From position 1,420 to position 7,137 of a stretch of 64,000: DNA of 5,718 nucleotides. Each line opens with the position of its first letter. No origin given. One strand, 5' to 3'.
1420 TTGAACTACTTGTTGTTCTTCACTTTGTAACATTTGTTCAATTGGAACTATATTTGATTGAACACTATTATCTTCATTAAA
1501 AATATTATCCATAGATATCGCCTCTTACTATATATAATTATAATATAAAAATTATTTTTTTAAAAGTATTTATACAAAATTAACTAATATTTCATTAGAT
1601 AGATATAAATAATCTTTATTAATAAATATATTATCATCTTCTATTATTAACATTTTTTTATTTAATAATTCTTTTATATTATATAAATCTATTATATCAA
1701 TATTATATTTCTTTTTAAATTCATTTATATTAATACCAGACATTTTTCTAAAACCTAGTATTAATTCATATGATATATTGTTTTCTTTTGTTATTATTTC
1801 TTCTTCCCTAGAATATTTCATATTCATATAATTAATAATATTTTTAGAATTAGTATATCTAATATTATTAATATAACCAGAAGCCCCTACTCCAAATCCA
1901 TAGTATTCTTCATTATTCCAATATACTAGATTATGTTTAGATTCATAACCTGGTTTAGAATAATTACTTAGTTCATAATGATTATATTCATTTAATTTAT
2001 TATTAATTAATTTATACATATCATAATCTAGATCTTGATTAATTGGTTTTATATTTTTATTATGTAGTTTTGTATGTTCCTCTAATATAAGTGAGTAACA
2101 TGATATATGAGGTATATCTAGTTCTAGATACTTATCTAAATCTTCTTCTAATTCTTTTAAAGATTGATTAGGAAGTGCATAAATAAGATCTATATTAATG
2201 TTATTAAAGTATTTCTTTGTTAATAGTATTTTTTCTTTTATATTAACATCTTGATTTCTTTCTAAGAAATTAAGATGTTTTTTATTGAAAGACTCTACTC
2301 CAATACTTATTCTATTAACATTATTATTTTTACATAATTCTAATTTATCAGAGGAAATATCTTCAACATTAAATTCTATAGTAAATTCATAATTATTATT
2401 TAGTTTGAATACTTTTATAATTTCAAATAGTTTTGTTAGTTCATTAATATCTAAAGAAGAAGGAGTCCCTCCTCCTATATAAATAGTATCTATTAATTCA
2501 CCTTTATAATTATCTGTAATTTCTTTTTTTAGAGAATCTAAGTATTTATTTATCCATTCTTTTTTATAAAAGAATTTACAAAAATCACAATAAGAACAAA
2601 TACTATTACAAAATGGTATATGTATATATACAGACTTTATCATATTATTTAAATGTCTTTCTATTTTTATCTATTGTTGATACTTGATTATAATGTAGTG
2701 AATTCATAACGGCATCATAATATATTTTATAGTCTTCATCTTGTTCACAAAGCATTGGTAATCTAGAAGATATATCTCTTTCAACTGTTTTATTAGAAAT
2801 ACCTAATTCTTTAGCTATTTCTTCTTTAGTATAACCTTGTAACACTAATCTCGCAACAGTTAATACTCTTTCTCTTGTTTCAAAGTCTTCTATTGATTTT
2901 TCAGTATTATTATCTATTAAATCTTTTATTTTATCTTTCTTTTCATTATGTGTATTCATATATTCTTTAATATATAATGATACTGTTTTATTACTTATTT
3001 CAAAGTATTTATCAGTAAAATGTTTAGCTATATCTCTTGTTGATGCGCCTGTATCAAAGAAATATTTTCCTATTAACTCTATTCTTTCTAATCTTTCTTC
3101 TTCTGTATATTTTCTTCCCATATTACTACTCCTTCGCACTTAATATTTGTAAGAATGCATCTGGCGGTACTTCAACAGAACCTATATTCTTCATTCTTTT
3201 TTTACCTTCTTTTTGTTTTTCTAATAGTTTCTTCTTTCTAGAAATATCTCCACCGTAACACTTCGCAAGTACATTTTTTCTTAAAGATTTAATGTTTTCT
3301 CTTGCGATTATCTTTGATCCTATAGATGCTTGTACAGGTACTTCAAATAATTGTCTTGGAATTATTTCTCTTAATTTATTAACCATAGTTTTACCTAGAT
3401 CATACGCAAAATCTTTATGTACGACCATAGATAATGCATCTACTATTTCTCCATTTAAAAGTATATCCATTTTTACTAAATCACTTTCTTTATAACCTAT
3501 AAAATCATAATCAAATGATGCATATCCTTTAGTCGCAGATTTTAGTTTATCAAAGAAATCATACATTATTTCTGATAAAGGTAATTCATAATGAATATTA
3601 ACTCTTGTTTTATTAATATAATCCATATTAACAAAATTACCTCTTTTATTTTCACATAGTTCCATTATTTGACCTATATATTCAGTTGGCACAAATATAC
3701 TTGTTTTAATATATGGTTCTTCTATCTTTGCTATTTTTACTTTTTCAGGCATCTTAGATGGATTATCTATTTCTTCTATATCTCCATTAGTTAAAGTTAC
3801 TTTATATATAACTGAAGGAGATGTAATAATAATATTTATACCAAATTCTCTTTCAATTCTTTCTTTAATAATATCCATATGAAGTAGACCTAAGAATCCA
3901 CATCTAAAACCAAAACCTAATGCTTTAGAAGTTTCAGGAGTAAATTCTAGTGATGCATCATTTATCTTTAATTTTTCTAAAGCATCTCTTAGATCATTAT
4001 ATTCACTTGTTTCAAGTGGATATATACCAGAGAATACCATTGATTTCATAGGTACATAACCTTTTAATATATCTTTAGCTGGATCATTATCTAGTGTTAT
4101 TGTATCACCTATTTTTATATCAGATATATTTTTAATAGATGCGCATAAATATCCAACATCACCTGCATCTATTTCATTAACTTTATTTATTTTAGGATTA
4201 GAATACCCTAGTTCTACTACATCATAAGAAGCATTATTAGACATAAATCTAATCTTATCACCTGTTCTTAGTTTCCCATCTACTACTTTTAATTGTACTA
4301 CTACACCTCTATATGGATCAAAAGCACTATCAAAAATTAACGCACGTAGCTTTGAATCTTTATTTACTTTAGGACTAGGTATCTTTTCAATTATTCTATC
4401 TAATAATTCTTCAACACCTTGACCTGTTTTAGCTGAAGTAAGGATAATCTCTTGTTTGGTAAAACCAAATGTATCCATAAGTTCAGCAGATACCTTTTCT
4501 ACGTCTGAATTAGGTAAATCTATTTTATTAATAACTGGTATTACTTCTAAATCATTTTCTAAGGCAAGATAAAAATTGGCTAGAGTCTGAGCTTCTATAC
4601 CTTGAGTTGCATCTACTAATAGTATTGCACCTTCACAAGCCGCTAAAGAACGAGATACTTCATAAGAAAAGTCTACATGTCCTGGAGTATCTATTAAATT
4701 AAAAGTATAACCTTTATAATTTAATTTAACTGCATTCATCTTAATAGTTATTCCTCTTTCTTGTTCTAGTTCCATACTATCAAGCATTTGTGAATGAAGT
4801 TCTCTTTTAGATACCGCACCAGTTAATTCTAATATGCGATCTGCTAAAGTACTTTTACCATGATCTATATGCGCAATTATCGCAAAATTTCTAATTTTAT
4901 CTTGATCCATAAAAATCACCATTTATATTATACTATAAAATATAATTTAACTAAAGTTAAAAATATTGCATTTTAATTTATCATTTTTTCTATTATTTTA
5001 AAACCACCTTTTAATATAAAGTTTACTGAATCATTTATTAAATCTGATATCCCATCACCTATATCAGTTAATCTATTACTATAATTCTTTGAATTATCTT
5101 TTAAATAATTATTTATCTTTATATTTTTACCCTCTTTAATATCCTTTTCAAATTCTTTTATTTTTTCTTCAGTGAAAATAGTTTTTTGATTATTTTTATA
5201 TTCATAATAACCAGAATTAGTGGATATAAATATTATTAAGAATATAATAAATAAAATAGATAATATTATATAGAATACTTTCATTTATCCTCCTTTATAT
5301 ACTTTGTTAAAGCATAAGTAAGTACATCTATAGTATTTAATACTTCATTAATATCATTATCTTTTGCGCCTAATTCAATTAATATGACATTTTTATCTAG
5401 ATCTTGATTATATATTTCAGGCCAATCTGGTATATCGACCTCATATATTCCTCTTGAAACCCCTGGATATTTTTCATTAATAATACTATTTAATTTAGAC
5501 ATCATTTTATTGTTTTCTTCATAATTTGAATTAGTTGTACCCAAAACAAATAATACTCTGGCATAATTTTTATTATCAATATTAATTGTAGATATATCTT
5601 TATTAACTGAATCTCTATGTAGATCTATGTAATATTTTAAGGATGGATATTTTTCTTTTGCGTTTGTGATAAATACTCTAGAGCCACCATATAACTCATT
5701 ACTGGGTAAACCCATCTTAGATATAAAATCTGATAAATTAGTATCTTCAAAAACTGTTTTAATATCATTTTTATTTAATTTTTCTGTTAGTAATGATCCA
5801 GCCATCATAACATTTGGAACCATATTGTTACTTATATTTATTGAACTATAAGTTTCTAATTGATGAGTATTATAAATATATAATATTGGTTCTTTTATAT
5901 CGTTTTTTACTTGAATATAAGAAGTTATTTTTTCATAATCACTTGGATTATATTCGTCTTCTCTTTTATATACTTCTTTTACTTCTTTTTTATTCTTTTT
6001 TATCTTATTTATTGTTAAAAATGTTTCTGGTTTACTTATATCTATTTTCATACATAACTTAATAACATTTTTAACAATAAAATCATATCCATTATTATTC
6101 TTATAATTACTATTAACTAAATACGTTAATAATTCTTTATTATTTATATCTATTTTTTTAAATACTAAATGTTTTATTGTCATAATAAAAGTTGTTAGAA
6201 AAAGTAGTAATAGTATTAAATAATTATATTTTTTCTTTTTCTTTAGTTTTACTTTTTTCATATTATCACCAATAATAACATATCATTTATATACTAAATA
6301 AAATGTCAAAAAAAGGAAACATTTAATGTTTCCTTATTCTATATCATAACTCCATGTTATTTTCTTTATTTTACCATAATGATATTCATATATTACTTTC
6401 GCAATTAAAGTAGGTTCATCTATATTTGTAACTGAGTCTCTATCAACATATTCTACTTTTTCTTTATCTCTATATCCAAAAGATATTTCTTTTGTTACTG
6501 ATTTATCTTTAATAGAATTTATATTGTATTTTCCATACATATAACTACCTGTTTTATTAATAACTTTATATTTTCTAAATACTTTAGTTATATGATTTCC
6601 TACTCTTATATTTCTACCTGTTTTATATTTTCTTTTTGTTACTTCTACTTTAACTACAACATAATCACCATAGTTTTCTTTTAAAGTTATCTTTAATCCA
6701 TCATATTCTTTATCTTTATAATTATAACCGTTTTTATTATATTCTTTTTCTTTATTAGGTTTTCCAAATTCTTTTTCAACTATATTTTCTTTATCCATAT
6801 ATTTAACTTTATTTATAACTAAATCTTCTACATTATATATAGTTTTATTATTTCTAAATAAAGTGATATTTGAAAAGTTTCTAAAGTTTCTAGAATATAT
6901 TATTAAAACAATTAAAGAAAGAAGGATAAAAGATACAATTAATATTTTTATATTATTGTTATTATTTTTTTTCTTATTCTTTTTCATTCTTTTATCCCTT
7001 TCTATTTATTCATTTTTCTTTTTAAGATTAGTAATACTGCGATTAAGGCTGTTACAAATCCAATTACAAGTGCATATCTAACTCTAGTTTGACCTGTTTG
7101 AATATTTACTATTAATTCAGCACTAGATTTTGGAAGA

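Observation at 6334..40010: Two paralogous cassettes: a giant N-terminally anchored surface protein plus a small bitopic partner protein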

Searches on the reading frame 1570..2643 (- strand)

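Call 10: search_protein_families(library=pfam, proteins=[window:1570-2643:-], max_evalue=0.001)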
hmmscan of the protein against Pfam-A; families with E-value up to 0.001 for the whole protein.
window:1570-2643:- (357 aa): 1 family
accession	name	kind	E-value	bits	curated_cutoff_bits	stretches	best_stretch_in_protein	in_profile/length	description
PF04055.27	Radical_SAM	-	1.4e-19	71.3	29.5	1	6-170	1-164/166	Radical SAM superfamily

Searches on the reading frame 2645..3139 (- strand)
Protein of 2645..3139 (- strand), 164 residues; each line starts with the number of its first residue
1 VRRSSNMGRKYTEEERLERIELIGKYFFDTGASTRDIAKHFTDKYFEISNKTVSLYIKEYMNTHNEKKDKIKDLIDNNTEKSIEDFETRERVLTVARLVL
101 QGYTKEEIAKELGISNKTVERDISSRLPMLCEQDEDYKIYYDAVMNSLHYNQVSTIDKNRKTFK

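Call 10: search_protein_families(library=pfam, proteins=[window:2645-3139:-], max_evalue=0.001)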
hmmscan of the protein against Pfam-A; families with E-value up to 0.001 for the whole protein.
window:2645-3139:- (164 aa): 12 families
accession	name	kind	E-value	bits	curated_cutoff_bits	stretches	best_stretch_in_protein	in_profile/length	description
PF00196.25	GerE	-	3.5e-10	39.8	23.5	1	91-120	6-35/57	Bacterial regulatory proteins, luxR family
PF13384.12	HTH_23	-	1.3e-08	34.9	24.6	1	90-121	5-36/50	Homeodomain-like domain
PF12116.14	SpoIIID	-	2.7e-08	34.2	27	1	89-130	5-47/82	Stage III sporulation protein D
PF07638.17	Sigma70_ECF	-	4.7e-06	27.1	21.1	1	63-123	115-172/185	ECF sigma factor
PF13518.12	HTH_28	-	1.2e-05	25.7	25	1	94-121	4-31/52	Helix-turn-helix domain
PF06056.18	Terminase_5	-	3e-05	24.3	20.3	1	98-119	9-30/58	Putative ATPase subunit of terminase (gpP-like)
PF08281.18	Sigma70_r4_2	-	0.00011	22.2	25.7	1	99-123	23-47/54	Sigma-70, region 4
PF08279.18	HTH_11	-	0.00014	22.1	25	0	104-124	17-37/55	HTH domain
PF14493.12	HTH_40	-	0.00018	22.2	27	0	96-123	6-33/89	Helix-turn-helix domain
PF02796.21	HTH_7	-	0.00023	21.7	23.8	0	89-119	8-38/45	Helix-turn-helix domain of resolvase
PF07506.17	RepB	-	0.00049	20.6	30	1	90-131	9-50/185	RepB plasmid partitioning protein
PF13936.12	HTH_38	-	0.00068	19.8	27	0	95-122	13-40/44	Helix-turn-helix domain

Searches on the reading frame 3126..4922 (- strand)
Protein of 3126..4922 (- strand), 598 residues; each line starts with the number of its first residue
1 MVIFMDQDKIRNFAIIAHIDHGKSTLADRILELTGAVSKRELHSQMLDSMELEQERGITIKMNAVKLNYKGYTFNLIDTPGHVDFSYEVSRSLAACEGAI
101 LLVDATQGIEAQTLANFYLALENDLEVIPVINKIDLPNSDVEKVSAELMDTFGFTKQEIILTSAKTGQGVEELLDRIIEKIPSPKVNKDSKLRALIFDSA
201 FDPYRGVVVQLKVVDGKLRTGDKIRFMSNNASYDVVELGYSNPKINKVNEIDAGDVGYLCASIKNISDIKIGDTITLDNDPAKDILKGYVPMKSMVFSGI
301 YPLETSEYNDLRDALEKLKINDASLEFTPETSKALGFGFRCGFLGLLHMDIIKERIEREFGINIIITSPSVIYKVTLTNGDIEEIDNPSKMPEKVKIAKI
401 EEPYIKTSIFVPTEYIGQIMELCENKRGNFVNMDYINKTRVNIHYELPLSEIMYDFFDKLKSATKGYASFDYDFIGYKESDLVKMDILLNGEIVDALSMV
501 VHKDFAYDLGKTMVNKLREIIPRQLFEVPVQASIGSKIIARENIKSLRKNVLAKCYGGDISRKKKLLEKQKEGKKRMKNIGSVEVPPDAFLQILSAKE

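Call 10: search_protein_families(library=pfam, proteins=[window:3126-4922:-], max_evalue=0.001)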
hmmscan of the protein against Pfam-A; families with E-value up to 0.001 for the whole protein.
window:3126-4922:- (598 aa): 10 families
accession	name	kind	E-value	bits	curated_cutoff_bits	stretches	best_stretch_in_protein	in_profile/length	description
PF00009.33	GTP_EFTU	-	1.2e-59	201.5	26.5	1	9-183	2-188/188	Elongation factor Tu GTP binding domain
PF06421.17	LepA_C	-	2.3e-49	166.4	29.7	1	489-594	1-106/107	GTP-binding protein LepA C-terminus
PF00679.30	EFG_C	-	8.2e-26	90.3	27.9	1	400-487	2-88/89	Elongation factor G C-terminus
PF03144.31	GTP_EFTU_D2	-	2.7e-08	34.6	30.3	1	206-276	1-73/73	Elongation factor Tu domain 2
PF01926.29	MMR_HSR1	-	4.6e-07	30.4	21.9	1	15-133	4-113/113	50S ribosome-binding GTPase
PF22042.2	EF-G_D2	-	9e-06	26.2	27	1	192-276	2-82/84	Elongation factor G domain 2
PF00071.28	Ras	-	1.1e-05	25.5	21.6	1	57-181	33-160/162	Ras family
PF14492.12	EFG_III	-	6.6e-05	23.3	27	1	294-366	4-73/75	Elongation Factor G, domain III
PF02421.24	FeoB_N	-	0.0001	22.3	27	1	57-177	32-156/156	Ferrous iron transport protein B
PF00025.27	Arf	-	0.00026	21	22.3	1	58-181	44-174/174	ADP-ribosylation factor family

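Call 54: list_cluster_members(proteins=[window:3126-4922:-, window:33497-34294:-, window:34503-35162:-, window:6334-6987:-, window:35211-40010:-, window:17873-22390:-, window:27397-28068:-])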
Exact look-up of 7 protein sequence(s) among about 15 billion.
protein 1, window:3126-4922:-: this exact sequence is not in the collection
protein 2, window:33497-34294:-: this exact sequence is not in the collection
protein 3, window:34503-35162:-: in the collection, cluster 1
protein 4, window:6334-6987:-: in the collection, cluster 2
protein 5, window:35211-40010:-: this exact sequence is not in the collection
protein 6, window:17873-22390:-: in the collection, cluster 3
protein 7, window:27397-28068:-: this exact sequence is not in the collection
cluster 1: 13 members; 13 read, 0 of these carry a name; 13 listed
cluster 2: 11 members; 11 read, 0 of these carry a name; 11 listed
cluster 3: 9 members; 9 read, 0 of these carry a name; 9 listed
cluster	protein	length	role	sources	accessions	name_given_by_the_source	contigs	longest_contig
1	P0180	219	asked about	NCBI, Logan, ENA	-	-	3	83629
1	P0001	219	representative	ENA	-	-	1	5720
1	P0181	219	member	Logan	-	-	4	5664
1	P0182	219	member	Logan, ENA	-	-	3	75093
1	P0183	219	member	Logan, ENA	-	-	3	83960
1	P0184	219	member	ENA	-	-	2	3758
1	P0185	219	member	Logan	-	-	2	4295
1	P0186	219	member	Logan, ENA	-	-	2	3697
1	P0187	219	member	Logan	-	-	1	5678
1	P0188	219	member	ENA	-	-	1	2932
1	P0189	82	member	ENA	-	-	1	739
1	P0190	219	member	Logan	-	-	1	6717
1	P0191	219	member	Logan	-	-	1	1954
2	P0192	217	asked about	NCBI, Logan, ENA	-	-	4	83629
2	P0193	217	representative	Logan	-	-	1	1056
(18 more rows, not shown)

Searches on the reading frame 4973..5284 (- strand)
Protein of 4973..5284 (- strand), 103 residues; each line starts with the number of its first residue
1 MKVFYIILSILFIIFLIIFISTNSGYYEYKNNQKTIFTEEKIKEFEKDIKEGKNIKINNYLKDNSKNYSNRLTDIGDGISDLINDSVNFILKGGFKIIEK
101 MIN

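Call 10: search_protein_families(library=pfam, proteins=[window:4973-5284:-], max_evalue=0.001)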
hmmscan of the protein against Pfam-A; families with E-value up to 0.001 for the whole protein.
window:4973-5284:- (103 aa): 1 family
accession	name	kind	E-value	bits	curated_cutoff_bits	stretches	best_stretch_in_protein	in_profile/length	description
PF14584.11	DUF4446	-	0.00065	20.2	27.4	1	5-80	3-76/150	Protein of unknown function (DUF4446)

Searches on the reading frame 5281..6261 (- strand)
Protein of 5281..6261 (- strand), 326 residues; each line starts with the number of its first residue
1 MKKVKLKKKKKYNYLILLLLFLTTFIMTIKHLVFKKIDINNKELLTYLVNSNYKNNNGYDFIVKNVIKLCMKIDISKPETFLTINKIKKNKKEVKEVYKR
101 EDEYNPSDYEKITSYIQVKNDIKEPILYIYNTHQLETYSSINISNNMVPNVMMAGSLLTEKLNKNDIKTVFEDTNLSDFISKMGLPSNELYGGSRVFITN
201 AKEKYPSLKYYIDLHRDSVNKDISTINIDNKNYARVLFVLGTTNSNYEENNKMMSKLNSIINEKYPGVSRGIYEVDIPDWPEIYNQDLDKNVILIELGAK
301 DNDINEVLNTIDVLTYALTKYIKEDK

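Call 10: search_protein_families(library=pfam, proteins=[window:5281-6261:-], max_evalue=0.001)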
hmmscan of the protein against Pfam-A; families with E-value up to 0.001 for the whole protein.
window:5281-6261:- (326 aa): 1 family
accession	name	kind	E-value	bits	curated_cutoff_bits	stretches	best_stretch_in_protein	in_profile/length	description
PF07454.18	SpoIIP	-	1.2e-50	173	24.4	1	85-318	41-268/269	Stage II sporulation protein P (SpoIIP)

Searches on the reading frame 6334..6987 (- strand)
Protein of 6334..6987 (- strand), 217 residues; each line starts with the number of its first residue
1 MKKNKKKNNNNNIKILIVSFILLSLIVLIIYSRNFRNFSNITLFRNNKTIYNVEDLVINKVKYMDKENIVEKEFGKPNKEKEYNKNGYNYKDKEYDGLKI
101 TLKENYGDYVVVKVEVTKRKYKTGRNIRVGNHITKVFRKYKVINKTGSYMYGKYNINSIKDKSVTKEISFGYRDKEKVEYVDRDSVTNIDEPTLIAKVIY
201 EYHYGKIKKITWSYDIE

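Call 8: search_protein_families(library=pfam, proteins=[window:6334-6987:-], max_evalue=0.01)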
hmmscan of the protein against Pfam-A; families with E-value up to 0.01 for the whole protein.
window:6334-6987:- (217 aa): 0 families

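Call 12: search_protein_families(library=ncbifam, proteins=[window:6334-6987:-], max_evalue=0.01)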
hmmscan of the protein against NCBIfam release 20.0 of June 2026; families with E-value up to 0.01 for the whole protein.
window:6334-6987:- (217 aa): 0 families
